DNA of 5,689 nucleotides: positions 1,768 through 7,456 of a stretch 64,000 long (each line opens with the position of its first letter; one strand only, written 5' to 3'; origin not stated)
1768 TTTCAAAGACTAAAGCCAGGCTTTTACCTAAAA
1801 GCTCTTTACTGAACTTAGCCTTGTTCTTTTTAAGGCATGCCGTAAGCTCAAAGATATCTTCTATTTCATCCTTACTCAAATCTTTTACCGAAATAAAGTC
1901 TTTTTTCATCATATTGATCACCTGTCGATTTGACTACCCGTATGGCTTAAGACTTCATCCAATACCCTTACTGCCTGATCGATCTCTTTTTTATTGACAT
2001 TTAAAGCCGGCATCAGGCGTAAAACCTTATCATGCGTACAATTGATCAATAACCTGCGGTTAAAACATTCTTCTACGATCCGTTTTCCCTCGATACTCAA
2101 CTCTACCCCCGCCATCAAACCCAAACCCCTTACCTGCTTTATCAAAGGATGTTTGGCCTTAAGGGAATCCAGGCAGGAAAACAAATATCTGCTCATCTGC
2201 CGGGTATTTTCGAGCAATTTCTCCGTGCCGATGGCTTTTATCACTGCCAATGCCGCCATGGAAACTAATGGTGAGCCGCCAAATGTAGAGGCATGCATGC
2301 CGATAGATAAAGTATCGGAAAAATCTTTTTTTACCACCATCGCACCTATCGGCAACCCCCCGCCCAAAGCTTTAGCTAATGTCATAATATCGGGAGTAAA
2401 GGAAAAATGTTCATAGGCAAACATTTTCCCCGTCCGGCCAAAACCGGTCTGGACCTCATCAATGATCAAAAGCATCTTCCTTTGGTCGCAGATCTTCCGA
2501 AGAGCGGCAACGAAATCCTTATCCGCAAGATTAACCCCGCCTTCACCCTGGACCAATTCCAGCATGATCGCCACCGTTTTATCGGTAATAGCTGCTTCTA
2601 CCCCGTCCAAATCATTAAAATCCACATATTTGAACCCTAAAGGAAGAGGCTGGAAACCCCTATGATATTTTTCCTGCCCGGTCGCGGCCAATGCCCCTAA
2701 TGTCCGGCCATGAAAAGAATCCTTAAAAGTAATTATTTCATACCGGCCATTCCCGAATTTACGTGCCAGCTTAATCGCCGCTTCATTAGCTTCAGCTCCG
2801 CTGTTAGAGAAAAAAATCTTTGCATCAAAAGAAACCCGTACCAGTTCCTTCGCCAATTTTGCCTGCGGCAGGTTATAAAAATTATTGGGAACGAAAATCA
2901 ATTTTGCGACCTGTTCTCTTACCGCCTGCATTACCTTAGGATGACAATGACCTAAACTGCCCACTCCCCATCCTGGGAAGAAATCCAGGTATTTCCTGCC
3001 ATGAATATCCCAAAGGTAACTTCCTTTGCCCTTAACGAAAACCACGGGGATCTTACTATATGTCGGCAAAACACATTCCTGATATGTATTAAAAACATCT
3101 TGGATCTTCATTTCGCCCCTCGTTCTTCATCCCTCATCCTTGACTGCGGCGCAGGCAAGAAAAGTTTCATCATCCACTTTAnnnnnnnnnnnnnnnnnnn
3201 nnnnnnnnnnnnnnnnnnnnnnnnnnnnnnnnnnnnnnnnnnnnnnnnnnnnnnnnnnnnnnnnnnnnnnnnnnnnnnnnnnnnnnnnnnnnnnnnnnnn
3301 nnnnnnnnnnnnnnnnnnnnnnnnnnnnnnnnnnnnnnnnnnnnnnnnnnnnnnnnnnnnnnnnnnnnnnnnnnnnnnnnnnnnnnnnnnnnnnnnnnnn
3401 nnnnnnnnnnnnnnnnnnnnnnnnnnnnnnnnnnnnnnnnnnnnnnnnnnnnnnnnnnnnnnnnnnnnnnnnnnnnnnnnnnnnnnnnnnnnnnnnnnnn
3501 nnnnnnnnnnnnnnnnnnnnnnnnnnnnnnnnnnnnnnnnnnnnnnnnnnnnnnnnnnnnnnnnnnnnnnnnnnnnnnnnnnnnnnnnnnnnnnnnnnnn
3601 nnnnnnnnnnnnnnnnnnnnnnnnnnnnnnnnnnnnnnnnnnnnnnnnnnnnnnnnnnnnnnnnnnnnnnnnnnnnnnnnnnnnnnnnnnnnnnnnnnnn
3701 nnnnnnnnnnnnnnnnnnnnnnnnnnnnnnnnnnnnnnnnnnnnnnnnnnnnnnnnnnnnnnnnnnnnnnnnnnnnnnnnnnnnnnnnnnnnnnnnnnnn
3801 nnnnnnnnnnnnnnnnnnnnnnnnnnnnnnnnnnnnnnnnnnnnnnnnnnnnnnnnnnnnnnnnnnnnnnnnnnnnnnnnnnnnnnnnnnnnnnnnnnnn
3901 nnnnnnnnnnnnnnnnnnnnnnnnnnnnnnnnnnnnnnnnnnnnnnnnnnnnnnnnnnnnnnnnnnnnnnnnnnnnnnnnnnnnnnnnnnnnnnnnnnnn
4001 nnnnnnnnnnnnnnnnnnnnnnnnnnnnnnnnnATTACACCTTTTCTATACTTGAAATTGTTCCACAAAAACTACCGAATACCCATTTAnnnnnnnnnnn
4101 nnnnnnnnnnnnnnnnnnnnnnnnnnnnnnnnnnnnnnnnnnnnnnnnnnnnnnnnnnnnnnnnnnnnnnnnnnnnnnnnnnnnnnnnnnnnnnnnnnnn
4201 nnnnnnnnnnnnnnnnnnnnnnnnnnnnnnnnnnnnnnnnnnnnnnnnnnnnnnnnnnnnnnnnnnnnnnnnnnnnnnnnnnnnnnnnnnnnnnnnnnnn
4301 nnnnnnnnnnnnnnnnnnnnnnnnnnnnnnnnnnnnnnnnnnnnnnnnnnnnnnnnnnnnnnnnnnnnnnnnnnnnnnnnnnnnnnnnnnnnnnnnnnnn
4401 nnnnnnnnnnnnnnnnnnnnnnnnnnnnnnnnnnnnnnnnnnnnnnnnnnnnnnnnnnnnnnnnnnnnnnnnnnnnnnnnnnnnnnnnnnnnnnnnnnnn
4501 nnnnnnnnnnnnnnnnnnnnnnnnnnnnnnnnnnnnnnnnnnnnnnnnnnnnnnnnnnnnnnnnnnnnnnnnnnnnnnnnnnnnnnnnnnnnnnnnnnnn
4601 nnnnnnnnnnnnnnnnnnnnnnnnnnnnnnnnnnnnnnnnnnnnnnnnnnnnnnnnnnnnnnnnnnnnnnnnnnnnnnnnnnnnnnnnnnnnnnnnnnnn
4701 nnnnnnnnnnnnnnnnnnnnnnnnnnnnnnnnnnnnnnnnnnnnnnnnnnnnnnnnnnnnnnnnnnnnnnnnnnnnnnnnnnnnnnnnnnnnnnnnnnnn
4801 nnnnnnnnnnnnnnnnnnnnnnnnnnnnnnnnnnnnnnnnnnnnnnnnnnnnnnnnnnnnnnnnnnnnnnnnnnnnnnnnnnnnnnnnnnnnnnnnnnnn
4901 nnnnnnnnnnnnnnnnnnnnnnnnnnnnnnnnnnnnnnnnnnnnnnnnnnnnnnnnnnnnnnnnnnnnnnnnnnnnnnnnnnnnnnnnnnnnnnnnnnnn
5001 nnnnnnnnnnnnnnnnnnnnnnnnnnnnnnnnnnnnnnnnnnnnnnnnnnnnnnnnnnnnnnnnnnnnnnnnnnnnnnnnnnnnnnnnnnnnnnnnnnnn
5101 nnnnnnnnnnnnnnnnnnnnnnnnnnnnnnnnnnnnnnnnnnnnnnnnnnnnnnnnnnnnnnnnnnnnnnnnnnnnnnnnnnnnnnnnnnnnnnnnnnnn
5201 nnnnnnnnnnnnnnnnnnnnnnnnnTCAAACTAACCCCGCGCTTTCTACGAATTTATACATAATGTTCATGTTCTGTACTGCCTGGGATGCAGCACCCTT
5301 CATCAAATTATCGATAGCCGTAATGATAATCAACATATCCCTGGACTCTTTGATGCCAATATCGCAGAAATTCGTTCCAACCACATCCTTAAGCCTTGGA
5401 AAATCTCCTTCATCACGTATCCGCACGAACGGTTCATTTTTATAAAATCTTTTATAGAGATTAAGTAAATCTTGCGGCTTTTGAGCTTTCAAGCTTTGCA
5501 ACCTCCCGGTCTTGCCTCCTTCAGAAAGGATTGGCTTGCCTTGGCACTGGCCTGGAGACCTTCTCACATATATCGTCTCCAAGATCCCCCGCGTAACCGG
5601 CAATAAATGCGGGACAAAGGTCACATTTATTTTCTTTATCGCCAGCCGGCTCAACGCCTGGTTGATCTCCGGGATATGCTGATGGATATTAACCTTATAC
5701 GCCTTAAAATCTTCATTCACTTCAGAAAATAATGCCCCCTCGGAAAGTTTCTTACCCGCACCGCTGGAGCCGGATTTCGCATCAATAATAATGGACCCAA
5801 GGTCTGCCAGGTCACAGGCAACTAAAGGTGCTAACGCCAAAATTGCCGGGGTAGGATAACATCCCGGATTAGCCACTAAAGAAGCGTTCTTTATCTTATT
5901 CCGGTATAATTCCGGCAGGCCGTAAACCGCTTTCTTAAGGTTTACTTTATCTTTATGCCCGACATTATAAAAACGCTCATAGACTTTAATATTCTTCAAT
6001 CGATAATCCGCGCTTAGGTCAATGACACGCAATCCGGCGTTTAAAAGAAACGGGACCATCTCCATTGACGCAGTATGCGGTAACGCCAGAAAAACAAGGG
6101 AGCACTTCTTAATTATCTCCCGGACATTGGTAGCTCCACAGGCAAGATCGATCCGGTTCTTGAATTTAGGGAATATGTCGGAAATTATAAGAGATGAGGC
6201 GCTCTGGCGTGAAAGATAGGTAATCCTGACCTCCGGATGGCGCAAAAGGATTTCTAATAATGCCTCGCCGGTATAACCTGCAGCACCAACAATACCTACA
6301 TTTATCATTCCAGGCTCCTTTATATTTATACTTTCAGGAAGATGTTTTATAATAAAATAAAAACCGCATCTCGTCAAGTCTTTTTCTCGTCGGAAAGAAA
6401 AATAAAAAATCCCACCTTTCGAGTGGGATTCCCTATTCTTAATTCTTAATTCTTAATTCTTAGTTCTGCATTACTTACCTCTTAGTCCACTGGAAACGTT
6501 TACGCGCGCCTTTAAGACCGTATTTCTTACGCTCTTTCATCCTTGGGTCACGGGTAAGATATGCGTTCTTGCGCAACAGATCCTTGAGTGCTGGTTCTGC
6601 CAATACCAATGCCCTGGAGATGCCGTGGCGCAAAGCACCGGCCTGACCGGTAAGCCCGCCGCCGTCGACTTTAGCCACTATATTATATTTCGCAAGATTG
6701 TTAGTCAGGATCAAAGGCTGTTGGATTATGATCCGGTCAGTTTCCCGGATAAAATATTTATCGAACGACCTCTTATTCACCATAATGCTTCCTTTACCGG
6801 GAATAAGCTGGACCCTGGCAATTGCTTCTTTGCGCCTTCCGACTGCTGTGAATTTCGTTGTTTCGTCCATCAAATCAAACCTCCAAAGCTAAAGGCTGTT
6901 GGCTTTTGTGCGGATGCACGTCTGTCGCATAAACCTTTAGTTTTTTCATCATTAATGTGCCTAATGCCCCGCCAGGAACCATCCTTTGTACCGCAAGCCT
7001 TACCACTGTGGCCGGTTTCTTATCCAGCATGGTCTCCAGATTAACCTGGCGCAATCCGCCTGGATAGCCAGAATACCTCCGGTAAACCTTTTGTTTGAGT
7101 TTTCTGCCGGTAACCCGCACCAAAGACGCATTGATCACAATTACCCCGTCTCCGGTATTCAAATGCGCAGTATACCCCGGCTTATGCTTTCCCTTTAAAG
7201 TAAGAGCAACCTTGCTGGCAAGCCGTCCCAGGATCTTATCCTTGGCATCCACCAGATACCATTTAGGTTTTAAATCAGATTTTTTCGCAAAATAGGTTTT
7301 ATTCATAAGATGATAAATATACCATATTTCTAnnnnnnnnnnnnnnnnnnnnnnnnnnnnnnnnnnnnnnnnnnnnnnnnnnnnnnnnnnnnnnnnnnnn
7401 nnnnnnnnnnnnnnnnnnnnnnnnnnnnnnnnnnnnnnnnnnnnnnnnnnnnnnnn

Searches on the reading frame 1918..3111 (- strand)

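Call 18: search_protein_families(library=pfam, proteins=[window:1918-3111:-], max_evalue=0.001)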
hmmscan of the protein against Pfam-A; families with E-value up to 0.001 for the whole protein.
window:1918-3111:- (397 aa): 3 families
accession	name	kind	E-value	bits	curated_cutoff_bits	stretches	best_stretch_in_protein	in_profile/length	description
PF00202.27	Aminotran_3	-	2.6e-115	385.8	30.5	1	18-388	6-403/403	Aminotransferase class-III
PF00155.27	Aminotran_1_2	-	1.9e-05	24.5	19.7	1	148-381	103-358/361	Aminotransferase class I and II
PF00266.25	Aminotran_5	-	5.2e-05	22.8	21.5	0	88-222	53-179/371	Aminotransferase class-V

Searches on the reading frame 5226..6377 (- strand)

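Call 18: search_protein_families(library=pfam, proteins=[window:5226-6377:-], max_evalue=0.001)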
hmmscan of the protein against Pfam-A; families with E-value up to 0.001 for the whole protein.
window:5226-6377:- (383 aa): 4 families
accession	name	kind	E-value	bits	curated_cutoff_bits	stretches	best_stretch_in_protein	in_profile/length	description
PF22698.1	Semialdhyde_dhC_1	-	2.5e-54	184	27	2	173-274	1-102/165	Semialdehyde dehydrogenase, dimerisation domain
PF01118.30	Semialdhyde_dh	-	3.5e-30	105.3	26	1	26-165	1-121/121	Semialdehyde dehydrogenase, NAD binding domain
PF02774.23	Semialdhyde_dhC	-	3.2e-23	83.2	26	2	182-273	1-115/184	Semialdehyde dehydrogenase, dimerisation domain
PF03435.24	Sacchrp_dh_NADP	-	7.5e-05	23.5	25.1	1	27-126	1-104/129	Saccharopine dehydrogenase NADP binding domain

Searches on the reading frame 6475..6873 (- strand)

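Call 18: search_protein_families(library=pfam, proteins=[window:6475-6873:-], max_evalue=0.001)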
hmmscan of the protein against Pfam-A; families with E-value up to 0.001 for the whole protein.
window:6475-6873:- (132 aa): 1 family
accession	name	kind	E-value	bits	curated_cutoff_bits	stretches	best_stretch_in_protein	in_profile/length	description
PF00380.25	Ribosomal_S9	-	5.1e-48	163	22.5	1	12-132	1-121/121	Ribosomal protein S9/S16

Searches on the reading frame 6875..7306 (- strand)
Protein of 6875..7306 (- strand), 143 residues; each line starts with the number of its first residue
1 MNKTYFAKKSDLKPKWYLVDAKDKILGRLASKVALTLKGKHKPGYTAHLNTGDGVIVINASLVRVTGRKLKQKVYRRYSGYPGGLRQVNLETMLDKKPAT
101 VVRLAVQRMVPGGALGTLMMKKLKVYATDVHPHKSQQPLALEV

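Call 18: search_protein_families(library=pfam, proteins=[window:6875-7306:-], max_evalue=0.001)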
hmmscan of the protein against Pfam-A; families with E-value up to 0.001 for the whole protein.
window:6875-7306:- (143 aa): 1 family
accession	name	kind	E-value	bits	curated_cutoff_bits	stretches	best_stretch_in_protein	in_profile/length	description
PF00572.24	Ribosomal_L13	-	9.5e-42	142.3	23.8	1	15-132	2-119/119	Ribosomal protein L13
